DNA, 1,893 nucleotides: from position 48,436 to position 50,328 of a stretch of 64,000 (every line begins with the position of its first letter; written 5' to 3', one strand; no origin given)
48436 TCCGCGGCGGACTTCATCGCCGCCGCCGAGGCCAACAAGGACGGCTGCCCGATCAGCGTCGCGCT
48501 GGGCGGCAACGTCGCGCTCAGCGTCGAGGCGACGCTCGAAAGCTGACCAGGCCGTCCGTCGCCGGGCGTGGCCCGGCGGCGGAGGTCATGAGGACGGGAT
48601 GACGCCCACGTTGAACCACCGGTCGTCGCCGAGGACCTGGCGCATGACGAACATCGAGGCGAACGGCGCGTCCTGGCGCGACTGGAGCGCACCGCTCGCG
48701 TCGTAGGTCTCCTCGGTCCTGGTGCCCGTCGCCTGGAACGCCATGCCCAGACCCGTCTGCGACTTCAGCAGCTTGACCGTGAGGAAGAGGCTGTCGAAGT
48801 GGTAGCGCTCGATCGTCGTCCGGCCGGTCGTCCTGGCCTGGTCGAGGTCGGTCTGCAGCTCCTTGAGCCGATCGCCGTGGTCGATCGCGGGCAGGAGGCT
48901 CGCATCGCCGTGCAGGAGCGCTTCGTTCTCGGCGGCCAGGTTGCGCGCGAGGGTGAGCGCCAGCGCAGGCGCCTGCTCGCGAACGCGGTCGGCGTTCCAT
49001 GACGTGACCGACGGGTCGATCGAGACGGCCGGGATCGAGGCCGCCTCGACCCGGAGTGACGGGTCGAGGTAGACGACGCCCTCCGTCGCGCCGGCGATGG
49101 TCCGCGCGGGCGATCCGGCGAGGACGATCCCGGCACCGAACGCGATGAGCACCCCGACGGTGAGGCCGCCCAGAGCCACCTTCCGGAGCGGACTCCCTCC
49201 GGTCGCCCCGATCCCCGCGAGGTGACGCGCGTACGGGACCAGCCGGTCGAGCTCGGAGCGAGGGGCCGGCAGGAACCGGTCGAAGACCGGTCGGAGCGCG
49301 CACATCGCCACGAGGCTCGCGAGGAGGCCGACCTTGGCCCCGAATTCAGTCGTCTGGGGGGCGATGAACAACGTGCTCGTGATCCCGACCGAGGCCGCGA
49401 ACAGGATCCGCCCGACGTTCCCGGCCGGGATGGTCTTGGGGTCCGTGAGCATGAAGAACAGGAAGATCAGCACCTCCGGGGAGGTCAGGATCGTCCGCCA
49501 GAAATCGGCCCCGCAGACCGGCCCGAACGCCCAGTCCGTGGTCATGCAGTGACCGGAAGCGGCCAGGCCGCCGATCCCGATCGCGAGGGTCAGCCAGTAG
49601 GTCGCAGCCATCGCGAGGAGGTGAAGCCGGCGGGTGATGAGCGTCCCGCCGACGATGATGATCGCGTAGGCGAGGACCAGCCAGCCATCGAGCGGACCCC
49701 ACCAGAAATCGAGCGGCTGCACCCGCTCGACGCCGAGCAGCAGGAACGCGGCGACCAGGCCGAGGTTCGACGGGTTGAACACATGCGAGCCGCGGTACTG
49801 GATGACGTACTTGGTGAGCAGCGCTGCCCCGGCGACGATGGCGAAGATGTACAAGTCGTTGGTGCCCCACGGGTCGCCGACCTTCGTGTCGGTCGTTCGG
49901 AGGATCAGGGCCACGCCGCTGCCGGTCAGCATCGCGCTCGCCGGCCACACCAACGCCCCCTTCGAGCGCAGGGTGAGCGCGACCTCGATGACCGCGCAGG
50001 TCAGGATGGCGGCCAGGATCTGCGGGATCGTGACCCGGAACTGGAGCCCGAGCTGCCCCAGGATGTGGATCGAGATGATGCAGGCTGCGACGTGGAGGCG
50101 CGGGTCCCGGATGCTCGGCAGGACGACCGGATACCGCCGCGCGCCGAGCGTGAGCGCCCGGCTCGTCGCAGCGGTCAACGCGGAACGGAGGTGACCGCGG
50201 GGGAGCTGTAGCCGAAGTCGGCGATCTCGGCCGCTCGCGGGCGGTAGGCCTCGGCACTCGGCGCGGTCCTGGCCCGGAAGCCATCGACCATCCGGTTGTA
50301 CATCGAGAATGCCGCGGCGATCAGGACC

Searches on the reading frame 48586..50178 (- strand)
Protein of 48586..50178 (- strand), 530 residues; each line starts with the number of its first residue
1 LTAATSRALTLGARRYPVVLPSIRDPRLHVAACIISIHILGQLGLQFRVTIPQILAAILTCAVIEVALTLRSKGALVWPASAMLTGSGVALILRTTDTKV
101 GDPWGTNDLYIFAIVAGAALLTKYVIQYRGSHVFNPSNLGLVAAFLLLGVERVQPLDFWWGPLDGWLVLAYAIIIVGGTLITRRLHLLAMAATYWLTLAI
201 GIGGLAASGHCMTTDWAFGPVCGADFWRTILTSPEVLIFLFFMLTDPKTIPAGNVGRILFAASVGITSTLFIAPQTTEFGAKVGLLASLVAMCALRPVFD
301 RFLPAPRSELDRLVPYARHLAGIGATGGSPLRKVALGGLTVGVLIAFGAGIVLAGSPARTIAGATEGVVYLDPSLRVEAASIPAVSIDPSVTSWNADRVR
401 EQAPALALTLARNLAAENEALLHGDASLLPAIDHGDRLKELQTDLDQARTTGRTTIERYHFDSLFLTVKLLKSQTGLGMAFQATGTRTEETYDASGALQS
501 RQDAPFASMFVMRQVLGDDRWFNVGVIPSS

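Call 35: search_protein_families(library=pfam, proteins=[window:48586-50178:-], max_evalue=0.001)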
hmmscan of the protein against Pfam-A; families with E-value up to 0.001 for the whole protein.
window:48586-50178:- (530 aa): 1 family
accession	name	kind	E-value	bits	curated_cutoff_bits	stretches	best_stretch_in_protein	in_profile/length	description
PF03116.20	NQR2_RnfD_RnfE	-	3.6e-05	23.7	27.7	0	51-302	41-289/296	NQR2, RnfD, RnfE family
